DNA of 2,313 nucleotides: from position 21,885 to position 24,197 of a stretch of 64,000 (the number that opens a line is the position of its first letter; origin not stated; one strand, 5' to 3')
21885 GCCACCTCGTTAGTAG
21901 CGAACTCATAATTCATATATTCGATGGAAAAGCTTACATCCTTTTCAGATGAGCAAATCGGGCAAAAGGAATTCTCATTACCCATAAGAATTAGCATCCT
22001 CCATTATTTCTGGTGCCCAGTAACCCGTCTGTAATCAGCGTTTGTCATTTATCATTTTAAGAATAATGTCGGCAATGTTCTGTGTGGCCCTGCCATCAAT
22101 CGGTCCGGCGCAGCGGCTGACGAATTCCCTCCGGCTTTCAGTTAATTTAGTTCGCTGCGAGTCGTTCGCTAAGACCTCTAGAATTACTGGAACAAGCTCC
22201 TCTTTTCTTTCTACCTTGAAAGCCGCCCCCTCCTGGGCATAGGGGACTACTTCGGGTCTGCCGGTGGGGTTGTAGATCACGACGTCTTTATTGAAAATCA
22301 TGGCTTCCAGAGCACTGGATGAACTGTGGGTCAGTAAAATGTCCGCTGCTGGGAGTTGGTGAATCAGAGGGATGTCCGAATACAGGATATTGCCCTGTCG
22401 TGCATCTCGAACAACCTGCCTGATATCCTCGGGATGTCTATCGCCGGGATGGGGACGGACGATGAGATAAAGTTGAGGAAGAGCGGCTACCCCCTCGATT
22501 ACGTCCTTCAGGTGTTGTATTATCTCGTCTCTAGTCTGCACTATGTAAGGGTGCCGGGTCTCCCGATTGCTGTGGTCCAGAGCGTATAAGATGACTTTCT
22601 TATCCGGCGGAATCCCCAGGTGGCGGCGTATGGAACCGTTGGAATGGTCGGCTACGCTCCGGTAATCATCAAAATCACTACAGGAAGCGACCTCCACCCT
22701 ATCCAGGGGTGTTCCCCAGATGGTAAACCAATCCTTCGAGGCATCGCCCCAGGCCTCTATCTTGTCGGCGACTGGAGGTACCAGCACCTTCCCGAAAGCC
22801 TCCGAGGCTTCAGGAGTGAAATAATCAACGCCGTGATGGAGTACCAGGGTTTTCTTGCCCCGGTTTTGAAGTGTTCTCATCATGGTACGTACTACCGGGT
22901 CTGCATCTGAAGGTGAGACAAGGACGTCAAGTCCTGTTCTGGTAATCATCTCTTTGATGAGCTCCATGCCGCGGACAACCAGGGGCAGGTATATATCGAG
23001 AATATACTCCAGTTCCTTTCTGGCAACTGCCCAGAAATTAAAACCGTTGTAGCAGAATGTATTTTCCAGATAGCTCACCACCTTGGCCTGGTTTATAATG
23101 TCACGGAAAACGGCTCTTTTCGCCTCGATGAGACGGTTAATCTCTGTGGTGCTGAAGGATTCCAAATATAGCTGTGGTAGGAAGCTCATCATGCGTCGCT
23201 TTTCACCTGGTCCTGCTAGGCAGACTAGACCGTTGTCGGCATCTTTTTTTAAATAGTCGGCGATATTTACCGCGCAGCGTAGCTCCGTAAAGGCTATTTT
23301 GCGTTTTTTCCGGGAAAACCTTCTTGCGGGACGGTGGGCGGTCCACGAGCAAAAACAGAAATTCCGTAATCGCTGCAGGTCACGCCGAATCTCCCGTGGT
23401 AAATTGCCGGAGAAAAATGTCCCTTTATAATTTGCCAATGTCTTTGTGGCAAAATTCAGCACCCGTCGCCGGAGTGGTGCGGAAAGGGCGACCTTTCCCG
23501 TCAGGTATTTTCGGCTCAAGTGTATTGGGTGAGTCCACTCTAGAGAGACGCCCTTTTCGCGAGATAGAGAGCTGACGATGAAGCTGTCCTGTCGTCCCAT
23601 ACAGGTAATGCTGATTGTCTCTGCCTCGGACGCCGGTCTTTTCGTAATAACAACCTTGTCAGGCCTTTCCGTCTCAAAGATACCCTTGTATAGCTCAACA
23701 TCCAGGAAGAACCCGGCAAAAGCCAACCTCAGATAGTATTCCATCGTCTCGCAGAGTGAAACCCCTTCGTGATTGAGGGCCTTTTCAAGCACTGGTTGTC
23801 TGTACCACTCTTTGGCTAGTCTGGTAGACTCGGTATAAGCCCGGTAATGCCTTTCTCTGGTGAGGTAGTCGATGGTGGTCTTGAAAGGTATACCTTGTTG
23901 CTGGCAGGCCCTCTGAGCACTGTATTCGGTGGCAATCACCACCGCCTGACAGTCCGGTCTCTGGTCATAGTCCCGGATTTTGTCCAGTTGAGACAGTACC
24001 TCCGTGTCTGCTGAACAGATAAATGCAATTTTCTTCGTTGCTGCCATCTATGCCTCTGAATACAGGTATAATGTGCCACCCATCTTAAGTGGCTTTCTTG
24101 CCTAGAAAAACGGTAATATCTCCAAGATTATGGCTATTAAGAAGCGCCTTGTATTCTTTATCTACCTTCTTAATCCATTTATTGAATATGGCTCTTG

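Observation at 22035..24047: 670-aa orphan protein at the centre of the methyltransferase/flippase block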

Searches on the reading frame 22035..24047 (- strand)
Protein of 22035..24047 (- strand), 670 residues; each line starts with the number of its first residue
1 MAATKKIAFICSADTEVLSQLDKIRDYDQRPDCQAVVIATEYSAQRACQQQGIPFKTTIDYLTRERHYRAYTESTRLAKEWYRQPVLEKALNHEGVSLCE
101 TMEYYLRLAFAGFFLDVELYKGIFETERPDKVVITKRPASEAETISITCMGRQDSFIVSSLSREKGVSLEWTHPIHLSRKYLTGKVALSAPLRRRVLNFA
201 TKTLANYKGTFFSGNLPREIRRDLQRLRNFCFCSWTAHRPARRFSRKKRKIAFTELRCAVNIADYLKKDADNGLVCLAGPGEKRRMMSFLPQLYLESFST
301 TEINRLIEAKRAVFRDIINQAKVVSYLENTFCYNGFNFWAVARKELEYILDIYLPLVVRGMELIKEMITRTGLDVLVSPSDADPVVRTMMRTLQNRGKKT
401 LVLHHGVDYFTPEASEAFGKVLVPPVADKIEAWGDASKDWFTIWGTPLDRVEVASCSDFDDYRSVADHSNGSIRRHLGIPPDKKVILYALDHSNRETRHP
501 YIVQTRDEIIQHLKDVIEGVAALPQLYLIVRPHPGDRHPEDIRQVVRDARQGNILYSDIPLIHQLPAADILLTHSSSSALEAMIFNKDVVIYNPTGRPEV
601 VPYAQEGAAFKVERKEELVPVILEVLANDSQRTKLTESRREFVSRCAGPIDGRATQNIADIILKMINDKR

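Call 5: search_protein_families(library=pfam, proteins=[window:22035-24047:-], max_evalue=0.01)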
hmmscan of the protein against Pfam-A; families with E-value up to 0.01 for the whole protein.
window:22035-24047:- (670 aa): 3 families
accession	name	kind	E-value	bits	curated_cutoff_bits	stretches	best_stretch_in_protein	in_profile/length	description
PF04464.20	Glyphos_transf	-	1.2e-10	41.3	22.1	1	470-664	179-367/367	CDP-Glycerol:Poly(glycerophosphate) glycerophosphotransferase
PF00534.26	Glycos_transf_1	-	1.2e-05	25.4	26.4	1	577-641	107-171/172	Glycosyl transferases group 1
PF02350.25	Epimerase_2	-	0.00021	20.7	30.6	1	497-662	187-346/347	UDP-N-acetylglucosamine 2-epimerase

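Call 8: search_protein_families(library=ncbifam, proteins=[window:22035-24047:-], max_evalue=0.001)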
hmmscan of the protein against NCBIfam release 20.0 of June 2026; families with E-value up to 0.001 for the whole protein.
window:22035-24047:- (670 aa): 2 families
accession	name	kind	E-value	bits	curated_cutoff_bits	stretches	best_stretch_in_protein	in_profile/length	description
NF046086.1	BFO_1060_trans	domain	1.5e-18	67.1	200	1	425-666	103-364/365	BFO_1060 family glycosyltransferase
TIGR04396.2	surf_polysacc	subfamily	4.3e-14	52.5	125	1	492-669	189-366/427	surface carbohydrate biosynthesis protein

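Call 9: find_homologous_proteins(query=window:22035-24047:-)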
Query window:22035-24047:- (670 aa): 9 proteins with E <= 0.001 among 8000 candidates.
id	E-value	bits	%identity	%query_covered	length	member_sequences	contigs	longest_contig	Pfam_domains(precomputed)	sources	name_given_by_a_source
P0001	0.0e+0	1534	100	100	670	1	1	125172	PF00534.27,PF04464.21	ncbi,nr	ncbi:MAG TPA: hypothetical protein G4O18_04595 [Dehalococcoidia bacterium]|nr:hypothetical protein [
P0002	0.0e+0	1256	81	100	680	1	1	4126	PF00534.27,PF02350.26,PF04464.21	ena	-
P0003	0.0e+0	1019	66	100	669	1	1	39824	PF02350.26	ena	-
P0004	1.7e-271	921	61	100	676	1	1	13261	PF04464.21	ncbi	ncbi:CDP-glycerol glycerophosphotransferase family protein [Chloroflexota bacterium]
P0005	7.7e-257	872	57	99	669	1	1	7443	PF00534.27,PF02350.26,PF04464.21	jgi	jgi:CDP-glycerol glycerophosphotransferase (TagB/SpsB family)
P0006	4.4e-243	827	55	100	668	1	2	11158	PF04464.21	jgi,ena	-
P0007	1.0e-222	759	51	100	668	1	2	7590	-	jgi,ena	-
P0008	1.8e-217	742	49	100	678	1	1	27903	-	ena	-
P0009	1.4e-189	650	60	70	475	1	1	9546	-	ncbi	-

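Call 10: search_solved_structures(query=window:22035-24047:-, max_evalue=1, show_alignments=2)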
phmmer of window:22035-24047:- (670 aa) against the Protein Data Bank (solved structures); distinct sequences matched with E-value up to 1: 0.

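Call 13: find_homologous_proteins(query=A1, max_evalue=0.001)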
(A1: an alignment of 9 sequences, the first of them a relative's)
Query A1 (9 sequences) (670 aa, profile of the alignment): 8 proteins with E <= 0.001 among 8000 candidates.
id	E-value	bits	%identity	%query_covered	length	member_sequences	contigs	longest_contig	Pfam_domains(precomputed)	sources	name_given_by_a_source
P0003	0.0e+0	1301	66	100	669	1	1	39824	PF02350.26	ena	-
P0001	0.0e+0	1253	100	100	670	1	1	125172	PF00534.27,PF04464.21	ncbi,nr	ncbi:MAG TPA: hypothetical protein G4O18_04595 [Dehalococcoidia bacterium]|nr:hypothetical protein [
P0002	0.0e+0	1250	81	100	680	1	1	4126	PF00534.27,PF02350.26,PF04464.21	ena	-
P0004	0.0e+0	1241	61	100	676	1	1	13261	PF04464.21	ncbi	ncbi:CDP-glycerol glycerophosphotransferase family protein [Chloroflexota bacterium]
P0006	0.0e+0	1224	55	100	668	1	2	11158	PF04464.21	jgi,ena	-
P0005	0.0e+0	1213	57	99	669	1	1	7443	PF00534.27,PF02350.26,PF04464.21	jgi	jgi:CDP-glycerol glycerophosphotransferase (TagB/SpsB family)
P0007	0.0e+0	1172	51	100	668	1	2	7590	-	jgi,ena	-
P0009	1.3e-264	898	60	70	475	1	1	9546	-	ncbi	-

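Call 16: find_encoding_contigs(protein=P0003, flank=10000, max_places=2)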
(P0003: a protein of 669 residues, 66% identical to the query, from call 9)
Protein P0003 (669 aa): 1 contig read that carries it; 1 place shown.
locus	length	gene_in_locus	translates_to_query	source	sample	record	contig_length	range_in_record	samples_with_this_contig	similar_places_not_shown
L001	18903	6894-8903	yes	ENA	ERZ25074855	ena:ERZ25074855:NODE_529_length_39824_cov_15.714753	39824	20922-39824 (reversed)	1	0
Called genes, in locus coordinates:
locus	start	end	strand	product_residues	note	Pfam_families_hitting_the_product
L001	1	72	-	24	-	?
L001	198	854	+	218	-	PF01168:Ala_racemase_N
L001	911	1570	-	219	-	PF00702:Hydrolase (weak), PF06888:Put_Phosphatase (faint), PF12710:HAD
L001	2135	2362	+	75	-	PF00106:adh_short (weak), PF01370:Epimerase, PF16363:GDP_Man_Dehyd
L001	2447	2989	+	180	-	PF13580:SIS_2, PF01380:SIS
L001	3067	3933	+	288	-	PF03102:NeuB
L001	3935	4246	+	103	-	-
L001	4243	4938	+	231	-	PF02348:CTP_transf_3, PF12804:NTP_transf_3 (weak)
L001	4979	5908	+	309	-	PF04055:Radical_SAM, PF13186:SPASM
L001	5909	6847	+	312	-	PF13489:Methyltransf_23, PF08003:Methyltransf_9 (weak), PF07021:MetW (weak), PF08241:Methyltransf_11, PF08242:Methyltransf_12, PF13649:Methyltransf_25, PF13847:Methyltransf_31 (weak)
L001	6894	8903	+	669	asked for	PF02350:Epimerase_2 (faint)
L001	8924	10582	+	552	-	PF13714:PEP_mutase, PF00463:ICL (weak), PF12804:NTP_transf_3 (faint)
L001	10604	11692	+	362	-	PF02776:TPP_enzyme_N (weak), PF02775:TPP_enzyme_C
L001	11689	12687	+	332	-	PF00465:Fe-ADH, PF13685:Fe-ADH_2, PF25137:ADH_Fe_C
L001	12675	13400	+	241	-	PF00483:NTP_transferase, PF01128:IspD (faint), PF12804:NTP_transf_3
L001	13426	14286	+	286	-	PF01066:CDP-OH_P_transf (weak)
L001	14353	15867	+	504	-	PF13440:Polysacc_synt_3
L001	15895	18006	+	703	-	PF01209:Ubie_methyltran (faint), PF13847:Methyltransf_31, PF08241:Methyltransf_11, PF08242:Methyltransf_12 (faint), PF13649:Methyltransf_25, PF01636:APH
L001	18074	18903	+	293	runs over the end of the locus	PF01209:Ubie_methyltran, PF03848:TehB (weak), PF13489:Methyltransf_23, PF05175:MTS, PF13847:Methyltransf_31, PF08241:Methyltransf_11, PF08242:Methyltransf_12, PF13649:Methyltransf_25, +3 more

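Call 17: find_encoding_contigs(protein=P0008, flank=10000, max_places=2)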
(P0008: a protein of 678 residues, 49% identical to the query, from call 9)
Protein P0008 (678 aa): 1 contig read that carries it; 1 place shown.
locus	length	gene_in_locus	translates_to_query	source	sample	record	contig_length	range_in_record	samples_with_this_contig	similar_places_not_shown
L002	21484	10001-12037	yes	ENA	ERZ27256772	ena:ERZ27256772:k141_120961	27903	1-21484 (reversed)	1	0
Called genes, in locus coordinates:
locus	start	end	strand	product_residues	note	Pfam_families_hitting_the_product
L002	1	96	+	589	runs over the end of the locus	PF00005:ABC_tran, PF13555:AAA_29 (weak), PF02463:SMC_N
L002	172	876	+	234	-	PF02348:CTP_transf_3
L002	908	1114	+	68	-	PF01041:DegT_DnrJ_EryC1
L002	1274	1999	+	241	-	PF01041:DegT_DnrJ_EryC1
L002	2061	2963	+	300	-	PF01370:Epimerase, PF16363:GDP_Man_Dehyd, PF04321:RmlD_sub_bind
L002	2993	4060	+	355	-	PF03102:NeuB, PF08666:SAF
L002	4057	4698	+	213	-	PF17836:PglD_N, PF25084:LbH_EIF2B (faint), PF00132:Hexapep (weak), PF25087:GMPPB_C (weak), PF00132:Hexapep, PF14602:Hexapep_2 (weak)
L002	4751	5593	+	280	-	PF01261:AP_endonuc_2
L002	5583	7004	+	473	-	PF00571:CBS (weak), PF00288:GHMP_kinases_N, PF08544:GHMP_kinases_C (weak)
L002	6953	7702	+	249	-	PF00483:NTP_transferase, PF12804:NTP_transf_3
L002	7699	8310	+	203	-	PF13419:HAD_2 (faint), PF13242:Hydrolase_like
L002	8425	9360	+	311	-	PF08003:Methyltransf_9, PF13489:Methyltransf_23, PF07021:MetW, PF13847:Methyltransf_31, PF08241:Methyltransf_11, PF08242:Methyltransf_12, PF13649:Methyltransf_25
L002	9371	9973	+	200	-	PF13580:SIS_2, PF01380:SIS (weak)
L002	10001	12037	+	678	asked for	-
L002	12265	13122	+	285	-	PF01066:CDP-OH_P_transf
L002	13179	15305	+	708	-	PF13489:Methyltransf_23 (faint), PF13649:Methyltransf_25, PF13847:Methyltransf_31, PF08241:Methyltransf_11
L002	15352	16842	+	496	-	PF02310:B12-binding, PF04055:Radical_SAM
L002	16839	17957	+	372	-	PF01041:DegT_DnrJ_EryC1, PF01053:Cys_Met_Meta_PP (weak), PF00155:Aminotran_1_2, PF00266:Aminotran_5 (weak)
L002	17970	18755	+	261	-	PF00483:NTP_transferase, PF12804:NTP_transf_3 (weak)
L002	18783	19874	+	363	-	PF01073:3Beta_HSD (weak), PF01370:Epimerase, PF02719:Polysacc_synt_2, PF04321:RmlD_sub_bind (weak), PF16363:GDP_Man_Dehyd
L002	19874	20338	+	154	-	PF00908:dTDP_sugar_isom (faint)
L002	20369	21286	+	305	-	PF00535:Glycos_transf_2, PF10111:Glyco_tranf_2_2, PF13641:Glyco_tranf_2_3 (weak)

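Call 18: find_encoding_contigs(protein=P0004, flank=10000, max_places=2)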
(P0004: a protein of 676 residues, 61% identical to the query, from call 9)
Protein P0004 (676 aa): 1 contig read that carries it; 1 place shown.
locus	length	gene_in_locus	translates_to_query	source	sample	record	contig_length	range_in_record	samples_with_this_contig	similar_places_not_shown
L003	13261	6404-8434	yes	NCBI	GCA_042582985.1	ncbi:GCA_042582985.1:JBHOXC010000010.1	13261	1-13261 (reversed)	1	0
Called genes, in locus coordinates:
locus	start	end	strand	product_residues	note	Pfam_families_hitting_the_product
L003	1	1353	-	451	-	?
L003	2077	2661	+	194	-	PF13580:SIS_2, PF01380:SIS (weak)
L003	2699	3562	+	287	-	PF03102:NeuB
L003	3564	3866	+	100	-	-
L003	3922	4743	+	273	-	PF13489:Methyltransf_23, PF13847:Methyltransf_31, PF08241:Methyltransf_11, PF08242:Methyltransf_12, PF13649:Methyltransf_25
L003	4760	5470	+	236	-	PF02348:CTP_transf_3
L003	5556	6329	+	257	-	PF05219:DREV (weak), PF13489:Methyltransf_23, PF05401:NodS, PF08003:Methyltransf_9 (weak), PF08241:Methyltransf_11, PF08242:Methyltransf_12, PF13649:Methyltransf_25, PF13847:Methyltransf_31, +1 more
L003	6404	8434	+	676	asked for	PF04464:Glyphos_transf (weak)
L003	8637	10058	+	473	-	PF13440:Polysacc_synt_3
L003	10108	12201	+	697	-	PF01209:Ubie_methyltran (faint), PF08241:Methyltransf_11, PF08242:Methyltransf_12 (faint), PF13649:Methyltransf_25, PF13847:Methyltransf_31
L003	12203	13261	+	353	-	PF02310:B12-binding, PF04055:Radical_SAM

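Call 24: find_encoding_contigs(protein=P0006, flank=10000, max_places=2)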
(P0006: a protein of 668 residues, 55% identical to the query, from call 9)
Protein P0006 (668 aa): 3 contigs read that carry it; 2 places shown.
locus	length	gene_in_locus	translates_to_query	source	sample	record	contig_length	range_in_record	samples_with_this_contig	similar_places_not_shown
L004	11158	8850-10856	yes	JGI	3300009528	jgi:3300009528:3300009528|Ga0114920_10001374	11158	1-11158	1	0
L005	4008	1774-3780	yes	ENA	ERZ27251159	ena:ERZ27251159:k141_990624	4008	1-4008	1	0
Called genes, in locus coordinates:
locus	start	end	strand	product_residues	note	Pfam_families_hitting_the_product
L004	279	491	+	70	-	-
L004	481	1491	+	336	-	PF00288:GHMP_kinases_N, PF08544:GHMP_kinases_C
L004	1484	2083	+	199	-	PF13580:SIS_2, PF01380:SIS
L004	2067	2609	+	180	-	PF08645:PNK3P, PF13344:Hydrolase_6 (weak), PF13419:HAD_2 (weak), PF00702:Hydrolase, PF13242:Hydrolase_like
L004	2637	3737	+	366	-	PF01041:DegT_DnrJ_EryC1, PF00155:Aminotran_1_2 (weak), PF01053:Cys_Met_Meta_PP (weak), PF01212:Beta_elim_lyase (weak)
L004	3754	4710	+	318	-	PF01073:3Beta_HSD (weak), PF01370:Epimerase, PF02719:Polysacc_synt_2, PF04321:RmlD_sub_bind (weak), PF16363:GDP_Man_Dehyd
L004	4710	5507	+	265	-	PF13489:Methyltransf_23, PF07021:MetW (faint), PF13847:Methyltransf_31, PF08241:Methyltransf_11, PF08242:Methyltransf_12, PF13649:Methyltransf_25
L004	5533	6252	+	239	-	PF02348:CTP_transf_3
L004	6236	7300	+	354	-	PF03102:NeuB, PF08666:SAF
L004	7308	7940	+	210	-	PF17836:PglD_N, PF25087:GMPPB_C (faint), PF25084:LbH_EIF2B (weak), PF00132:Hexapep (weak)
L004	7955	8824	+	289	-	PF01261:AP_endonuc_2, PF05114:MbnB_TglH_ChrH (weak)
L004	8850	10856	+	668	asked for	PF04464:Glyphos_transf (weak)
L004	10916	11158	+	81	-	?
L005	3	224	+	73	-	?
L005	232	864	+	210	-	PF17836:PglD_N, PF25087:GMPPB_C (faint), PF25084:LbH_EIF2B (weak), PF00132:Hexapep (weak)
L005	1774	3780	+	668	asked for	PF04464:Glyphos_transf (weak)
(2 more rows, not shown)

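Call 25: find_encoding_contigs(protein=P0007, flank=10000, max_places=2)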
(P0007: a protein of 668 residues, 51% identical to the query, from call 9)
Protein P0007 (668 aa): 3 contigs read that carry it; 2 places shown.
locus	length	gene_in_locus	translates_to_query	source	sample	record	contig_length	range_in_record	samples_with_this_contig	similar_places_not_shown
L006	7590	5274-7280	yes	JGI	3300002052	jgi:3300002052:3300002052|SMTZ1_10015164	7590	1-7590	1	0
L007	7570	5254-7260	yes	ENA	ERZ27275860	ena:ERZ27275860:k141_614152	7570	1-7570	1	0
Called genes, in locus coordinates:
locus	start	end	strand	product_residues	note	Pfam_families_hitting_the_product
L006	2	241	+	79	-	?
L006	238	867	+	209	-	PF17836:PglD_N, PF25087:GMPPB_C (faint), PF25084:LbH_EIF2B (faint), PF00132:Hexapep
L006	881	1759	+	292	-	PF01261:AP_endonuc_2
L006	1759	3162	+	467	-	PF00571:CBS (weak), PF00288:GHMP_kinases_N, PF08544:GHMP_kinases_C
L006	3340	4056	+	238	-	PF02348:CTP_transf_3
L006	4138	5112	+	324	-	PF13489:Methyltransf_23, PF07021:MetW (weak), PF13847:Methyltransf_31, PF08241:Methyltransf_11, PF08242:Methyltransf_12, PF13649:Methyltransf_25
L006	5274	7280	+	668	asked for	-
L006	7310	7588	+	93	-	?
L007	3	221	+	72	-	?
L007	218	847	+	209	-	PF17836:PglD_N, PF25087:GMPPB_C (faint), PF25084:LbH_EIF2B (faint), PF00132:Hexapep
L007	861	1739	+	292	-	PF01261:AP_endonuc_2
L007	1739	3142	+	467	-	PF00571:CBS (weak), PF00288:GHMP_kinases_N, PF08544:GHMP_kinases_C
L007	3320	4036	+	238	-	PF02348:CTP_transf_3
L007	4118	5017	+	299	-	PF08003:Methyltransf_9 (faint), PF13489:Methyltransf_23, PF07021:MetW (weak), PF13847:Methyltransf_31, PF08241:Methyltransf_11, PF08242:Methyltransf_12, PF13649:Methyltransf_25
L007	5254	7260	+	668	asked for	-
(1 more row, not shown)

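Call 26: find_encoding_contigs(protein=P0005, flank=10000, max_places=2)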
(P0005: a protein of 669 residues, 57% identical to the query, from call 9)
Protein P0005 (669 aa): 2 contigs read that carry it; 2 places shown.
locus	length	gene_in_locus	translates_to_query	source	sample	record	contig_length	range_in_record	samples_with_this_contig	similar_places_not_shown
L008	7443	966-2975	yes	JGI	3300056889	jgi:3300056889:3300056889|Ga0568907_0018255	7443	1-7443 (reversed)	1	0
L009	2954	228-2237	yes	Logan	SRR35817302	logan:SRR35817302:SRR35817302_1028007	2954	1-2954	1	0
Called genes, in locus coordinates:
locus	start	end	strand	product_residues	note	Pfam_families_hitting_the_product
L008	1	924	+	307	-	?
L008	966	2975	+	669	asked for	PF02350:Epimerase_2 (weak), PF04464:Glyphos_transf, PF00534:Glycos_transf_1 (weak)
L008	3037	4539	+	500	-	PF01943:Polysacc_synt, PF13440:Polysacc_synt_3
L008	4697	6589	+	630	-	-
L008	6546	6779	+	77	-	-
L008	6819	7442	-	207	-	?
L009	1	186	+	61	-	?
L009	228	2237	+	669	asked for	PF02350:Epimerase_2 (weak), PF04464:Glyphos_transf, PF00534:Glycos_transf_1 (weak)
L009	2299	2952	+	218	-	?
